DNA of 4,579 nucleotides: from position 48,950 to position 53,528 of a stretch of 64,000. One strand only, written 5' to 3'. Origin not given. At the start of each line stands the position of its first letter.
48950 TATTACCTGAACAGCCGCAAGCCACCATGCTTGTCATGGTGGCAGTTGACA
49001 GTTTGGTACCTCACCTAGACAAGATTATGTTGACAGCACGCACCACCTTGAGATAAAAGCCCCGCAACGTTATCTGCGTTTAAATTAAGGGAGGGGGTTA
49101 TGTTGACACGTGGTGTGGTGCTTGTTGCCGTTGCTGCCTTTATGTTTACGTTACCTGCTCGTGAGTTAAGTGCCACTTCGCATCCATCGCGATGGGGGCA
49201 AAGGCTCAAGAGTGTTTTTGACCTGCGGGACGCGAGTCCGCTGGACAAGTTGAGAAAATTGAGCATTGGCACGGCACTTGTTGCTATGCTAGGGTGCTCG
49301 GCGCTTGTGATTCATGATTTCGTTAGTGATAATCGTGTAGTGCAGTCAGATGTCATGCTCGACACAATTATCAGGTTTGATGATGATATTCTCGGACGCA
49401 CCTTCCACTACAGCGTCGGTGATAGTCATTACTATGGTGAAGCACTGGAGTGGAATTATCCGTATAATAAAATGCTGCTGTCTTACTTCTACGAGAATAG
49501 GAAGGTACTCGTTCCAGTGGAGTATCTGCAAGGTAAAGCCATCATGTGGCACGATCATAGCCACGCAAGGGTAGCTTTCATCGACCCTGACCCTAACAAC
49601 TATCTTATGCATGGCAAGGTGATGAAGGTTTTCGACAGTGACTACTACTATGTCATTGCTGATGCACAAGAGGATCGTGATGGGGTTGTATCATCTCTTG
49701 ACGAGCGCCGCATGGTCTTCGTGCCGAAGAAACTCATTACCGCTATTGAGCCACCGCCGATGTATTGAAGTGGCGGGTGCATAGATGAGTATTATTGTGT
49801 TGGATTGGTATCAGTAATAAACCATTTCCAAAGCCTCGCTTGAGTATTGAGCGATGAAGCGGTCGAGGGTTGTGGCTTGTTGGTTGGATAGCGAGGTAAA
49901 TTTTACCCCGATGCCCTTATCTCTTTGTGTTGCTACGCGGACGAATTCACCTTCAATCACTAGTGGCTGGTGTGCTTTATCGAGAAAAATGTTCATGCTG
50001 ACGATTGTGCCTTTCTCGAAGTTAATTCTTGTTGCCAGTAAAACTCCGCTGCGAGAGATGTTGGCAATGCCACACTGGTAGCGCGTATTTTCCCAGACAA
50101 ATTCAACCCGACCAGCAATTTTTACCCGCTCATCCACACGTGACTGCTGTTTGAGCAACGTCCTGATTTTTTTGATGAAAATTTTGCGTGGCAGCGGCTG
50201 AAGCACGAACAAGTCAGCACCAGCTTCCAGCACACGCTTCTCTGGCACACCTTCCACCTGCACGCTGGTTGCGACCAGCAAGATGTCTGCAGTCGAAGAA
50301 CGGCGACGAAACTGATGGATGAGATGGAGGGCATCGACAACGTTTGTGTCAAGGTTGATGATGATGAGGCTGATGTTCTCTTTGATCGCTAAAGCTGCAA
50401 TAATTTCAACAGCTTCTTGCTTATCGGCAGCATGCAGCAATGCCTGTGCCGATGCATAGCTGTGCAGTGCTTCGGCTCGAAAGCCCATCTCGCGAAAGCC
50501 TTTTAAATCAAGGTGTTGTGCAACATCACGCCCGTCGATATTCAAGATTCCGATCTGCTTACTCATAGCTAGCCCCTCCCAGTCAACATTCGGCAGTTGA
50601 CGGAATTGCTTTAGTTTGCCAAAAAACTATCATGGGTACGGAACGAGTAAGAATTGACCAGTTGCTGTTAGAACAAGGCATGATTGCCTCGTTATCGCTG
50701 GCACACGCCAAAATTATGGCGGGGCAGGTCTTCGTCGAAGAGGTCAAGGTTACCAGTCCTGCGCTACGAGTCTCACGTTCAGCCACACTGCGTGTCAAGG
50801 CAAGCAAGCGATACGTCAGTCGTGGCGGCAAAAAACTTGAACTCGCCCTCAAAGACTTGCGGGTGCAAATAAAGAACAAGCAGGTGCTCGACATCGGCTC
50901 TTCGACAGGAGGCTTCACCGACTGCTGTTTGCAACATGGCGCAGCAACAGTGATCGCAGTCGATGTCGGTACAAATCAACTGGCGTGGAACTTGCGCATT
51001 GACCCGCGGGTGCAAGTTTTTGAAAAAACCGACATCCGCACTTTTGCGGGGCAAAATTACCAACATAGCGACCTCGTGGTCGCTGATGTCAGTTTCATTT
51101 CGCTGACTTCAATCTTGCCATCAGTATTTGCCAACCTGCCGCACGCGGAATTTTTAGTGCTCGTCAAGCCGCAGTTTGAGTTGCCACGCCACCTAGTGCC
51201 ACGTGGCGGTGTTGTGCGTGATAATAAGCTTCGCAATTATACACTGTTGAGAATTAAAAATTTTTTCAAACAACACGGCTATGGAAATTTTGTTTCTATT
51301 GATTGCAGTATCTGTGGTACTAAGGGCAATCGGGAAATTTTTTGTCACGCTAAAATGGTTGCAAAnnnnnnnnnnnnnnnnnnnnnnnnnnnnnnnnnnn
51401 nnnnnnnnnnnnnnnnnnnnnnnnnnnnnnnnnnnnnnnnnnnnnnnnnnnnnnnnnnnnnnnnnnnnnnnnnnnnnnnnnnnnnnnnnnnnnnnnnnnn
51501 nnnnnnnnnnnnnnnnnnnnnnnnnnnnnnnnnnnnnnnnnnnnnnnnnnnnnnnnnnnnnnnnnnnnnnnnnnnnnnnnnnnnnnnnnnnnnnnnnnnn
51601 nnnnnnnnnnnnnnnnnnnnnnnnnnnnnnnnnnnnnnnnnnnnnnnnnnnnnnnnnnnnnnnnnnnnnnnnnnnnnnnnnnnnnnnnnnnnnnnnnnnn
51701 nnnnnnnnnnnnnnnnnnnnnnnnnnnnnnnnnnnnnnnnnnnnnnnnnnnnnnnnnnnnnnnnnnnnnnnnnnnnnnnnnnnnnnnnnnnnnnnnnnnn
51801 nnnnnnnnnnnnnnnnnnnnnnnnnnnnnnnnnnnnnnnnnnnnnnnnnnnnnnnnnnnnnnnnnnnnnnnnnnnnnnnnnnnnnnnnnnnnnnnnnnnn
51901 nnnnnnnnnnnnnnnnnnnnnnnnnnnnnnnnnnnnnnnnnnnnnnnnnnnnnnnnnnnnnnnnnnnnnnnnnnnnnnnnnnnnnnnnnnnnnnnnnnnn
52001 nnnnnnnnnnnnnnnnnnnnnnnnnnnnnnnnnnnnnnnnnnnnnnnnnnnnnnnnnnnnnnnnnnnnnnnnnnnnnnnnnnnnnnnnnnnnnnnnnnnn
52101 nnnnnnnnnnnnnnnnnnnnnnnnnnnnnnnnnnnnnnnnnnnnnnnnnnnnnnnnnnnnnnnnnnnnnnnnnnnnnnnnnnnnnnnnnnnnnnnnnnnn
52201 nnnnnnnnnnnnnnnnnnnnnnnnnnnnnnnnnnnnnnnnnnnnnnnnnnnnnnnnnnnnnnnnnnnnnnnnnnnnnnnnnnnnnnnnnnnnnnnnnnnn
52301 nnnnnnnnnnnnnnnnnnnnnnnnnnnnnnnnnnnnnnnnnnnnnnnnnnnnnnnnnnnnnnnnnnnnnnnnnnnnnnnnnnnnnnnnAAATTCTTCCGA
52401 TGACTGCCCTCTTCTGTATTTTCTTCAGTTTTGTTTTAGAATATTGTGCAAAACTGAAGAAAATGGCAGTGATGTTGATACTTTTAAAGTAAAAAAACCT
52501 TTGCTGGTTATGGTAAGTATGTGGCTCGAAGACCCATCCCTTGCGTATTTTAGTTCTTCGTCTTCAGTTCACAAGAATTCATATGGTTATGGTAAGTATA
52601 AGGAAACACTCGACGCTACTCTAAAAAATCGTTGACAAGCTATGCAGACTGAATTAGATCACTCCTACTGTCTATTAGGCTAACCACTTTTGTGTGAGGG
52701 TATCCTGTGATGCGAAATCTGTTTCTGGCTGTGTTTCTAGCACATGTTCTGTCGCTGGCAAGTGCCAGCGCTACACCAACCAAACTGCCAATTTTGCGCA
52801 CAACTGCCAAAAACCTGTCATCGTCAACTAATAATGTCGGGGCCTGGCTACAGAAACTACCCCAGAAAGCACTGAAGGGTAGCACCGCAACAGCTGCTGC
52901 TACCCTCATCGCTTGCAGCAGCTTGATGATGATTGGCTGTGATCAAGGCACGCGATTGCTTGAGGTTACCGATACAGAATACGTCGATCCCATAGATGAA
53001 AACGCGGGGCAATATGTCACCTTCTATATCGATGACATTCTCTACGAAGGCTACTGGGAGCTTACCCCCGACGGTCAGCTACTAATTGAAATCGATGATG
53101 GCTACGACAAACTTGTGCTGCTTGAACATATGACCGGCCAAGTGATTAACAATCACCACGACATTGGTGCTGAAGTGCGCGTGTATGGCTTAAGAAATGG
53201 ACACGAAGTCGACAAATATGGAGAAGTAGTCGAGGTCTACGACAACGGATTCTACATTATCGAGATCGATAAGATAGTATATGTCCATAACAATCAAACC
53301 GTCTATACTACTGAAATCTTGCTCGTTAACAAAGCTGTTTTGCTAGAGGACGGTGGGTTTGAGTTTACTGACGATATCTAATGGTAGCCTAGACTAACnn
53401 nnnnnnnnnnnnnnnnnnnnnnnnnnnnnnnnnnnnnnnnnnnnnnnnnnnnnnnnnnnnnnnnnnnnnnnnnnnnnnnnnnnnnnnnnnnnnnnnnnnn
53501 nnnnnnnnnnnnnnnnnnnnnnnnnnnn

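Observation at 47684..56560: Five-copy family of small secreted beta-rich proteins threaded through housekeeping operons, two copies bracketing an ABC-2 exporter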

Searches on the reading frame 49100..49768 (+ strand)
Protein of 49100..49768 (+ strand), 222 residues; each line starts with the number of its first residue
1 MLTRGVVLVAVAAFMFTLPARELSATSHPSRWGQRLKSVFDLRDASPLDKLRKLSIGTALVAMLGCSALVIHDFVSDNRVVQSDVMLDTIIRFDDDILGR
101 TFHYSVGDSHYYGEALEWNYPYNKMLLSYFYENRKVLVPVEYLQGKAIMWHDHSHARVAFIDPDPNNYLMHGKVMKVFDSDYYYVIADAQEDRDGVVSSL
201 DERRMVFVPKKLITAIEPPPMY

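Call 4: search_protein_families(library=pfam, proteins=[window:49100-49765:+], max_evalue=1)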
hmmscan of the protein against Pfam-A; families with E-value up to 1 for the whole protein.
window:49100-49765:+ (222 aa): 1 family
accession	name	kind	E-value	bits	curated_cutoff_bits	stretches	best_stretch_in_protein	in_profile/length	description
PF09108.16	Xol-1_N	-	0.001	19.4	25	1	35-100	89-152/160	Switch protein XOL-1, N-terminal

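Call 6: search_protein_families(library=ncbifam, proteins=[window:49100-49765:+], max_evalue=0.01)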
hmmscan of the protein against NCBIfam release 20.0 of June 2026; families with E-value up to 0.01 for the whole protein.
window:49100-49765:+ (222 aa): 0 families

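Call 75: search_protein_families(library=padloc, proteins=[window:49100-49765:+], max_evalue=0.01)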
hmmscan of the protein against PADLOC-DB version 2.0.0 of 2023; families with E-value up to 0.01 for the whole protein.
window:49100-49765:+ (222 aa): 0 families

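Call 80: find_encoding_contigs(protein=window:49100-49768:+, flank=1000, max_places=3)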
Protein window:49100-49768:+ (222 aa): 3 contigs read that carry it; 1 place shown.
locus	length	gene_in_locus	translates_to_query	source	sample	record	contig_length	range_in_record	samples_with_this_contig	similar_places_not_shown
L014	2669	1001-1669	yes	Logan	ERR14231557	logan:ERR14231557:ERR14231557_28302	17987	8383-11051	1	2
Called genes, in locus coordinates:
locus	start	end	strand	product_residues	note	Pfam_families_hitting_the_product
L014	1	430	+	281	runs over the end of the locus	-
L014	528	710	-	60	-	-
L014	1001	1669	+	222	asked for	-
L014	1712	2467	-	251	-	PF07238:PilZ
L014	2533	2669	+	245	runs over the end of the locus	PF01728:FtsJ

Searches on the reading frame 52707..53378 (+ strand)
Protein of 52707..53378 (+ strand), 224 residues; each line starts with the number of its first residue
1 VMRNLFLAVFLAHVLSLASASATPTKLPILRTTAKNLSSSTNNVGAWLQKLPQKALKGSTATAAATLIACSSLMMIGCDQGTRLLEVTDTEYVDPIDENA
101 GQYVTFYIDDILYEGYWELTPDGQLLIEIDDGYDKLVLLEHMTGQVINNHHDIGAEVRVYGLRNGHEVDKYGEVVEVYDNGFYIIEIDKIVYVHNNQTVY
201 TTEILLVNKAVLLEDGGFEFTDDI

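Call 4: search_protein_families(library=pfam, proteins=[window:52707-53378:+], max_evalue=1)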
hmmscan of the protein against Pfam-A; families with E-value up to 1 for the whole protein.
window:52707-53378:+ (224 aa): 1 family
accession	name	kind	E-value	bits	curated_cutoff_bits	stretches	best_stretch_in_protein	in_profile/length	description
PF01868.21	RNase_P-MRP_p29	-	0.27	11.7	27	1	150-204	6-61/84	Ribonuclease P/MRP, subunit p29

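Call 6: search_protein_families(library=ncbifam, proteins=[window:52707-53378:+], max_evalue=0.01)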
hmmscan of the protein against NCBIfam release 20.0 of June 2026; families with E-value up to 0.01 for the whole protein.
window:52707-53378:+ (224 aa): 0 families

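Call 59: find_related_loci(query=A7, collection=metagenome_contigs, flank=6000)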
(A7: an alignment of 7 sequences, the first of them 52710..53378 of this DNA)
Query A7 (223 aa) in metagenome_contigs; peptide patterns used: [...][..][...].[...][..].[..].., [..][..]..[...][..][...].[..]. (x = any residue, [..] = any of these).
600 stretches matched a pattern, but none encodes a relative of the query by tblastn (E <= 1e-3).

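Call 75: search_protein_families(library=padloc, proteins=[window:52710-53378:+], max_evalue=0.01)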
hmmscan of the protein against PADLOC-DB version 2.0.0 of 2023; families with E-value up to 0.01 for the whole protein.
window:52710-53378:+ (223 aa): 0 families
